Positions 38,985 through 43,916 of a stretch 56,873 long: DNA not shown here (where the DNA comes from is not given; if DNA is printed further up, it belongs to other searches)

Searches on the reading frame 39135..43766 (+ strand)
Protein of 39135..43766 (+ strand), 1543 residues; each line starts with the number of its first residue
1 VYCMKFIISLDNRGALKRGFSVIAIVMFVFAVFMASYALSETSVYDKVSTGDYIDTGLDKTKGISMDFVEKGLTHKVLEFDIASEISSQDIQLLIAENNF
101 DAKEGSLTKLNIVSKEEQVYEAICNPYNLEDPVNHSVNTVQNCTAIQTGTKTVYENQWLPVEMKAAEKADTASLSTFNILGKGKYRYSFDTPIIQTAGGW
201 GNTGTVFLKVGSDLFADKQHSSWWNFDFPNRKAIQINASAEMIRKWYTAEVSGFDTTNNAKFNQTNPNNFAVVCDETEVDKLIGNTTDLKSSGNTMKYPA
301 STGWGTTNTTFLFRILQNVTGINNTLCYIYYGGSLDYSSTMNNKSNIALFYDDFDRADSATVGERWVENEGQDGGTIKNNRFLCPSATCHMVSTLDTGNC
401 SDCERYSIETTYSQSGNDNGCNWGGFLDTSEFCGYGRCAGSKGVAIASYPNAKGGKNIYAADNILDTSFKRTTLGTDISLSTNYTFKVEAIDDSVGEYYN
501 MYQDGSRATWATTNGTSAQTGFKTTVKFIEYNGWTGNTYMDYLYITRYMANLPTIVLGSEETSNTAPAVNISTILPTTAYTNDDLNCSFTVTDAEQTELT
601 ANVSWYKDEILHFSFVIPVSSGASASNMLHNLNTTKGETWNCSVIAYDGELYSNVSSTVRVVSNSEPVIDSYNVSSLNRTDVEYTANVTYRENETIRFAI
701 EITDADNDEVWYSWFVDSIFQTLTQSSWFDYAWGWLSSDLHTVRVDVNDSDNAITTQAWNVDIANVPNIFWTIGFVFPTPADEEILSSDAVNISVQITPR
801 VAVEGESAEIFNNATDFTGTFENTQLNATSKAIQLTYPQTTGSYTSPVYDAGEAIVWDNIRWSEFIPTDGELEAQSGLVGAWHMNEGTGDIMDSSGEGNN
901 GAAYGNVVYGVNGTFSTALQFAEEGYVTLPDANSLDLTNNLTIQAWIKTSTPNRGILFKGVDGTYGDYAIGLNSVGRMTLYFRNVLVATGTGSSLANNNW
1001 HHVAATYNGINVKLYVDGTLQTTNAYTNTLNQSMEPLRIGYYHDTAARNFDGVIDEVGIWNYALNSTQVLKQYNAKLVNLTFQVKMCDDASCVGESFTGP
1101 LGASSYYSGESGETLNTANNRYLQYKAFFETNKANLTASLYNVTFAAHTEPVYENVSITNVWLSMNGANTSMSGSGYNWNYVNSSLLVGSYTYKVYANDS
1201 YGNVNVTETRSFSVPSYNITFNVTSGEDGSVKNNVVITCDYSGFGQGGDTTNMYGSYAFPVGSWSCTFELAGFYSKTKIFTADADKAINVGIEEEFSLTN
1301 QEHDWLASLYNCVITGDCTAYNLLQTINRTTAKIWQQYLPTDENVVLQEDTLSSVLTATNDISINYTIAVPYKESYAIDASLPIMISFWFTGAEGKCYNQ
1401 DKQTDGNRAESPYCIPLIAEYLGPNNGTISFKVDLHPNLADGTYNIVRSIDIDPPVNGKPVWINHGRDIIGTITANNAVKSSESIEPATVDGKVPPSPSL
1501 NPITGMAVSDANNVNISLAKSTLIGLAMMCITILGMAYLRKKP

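Call 9: search_protein_families(library=pfam, proteins=[window:39135-43766:+], max_evalue=0.001)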
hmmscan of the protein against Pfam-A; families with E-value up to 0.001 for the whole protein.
window:39135-43766:+ (1543 aa): 2 families
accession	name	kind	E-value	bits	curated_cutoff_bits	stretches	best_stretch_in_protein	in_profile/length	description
PF13385.13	Laminin_G_3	-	7.7e-28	98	27.6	1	923-1069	3-150/151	Concanavalin A-like lectin/glucanases superfamily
PF02210.31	Laminin_G_2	-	4.9e-05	24.2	22.9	1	968-1057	21-121/126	Laminin G domain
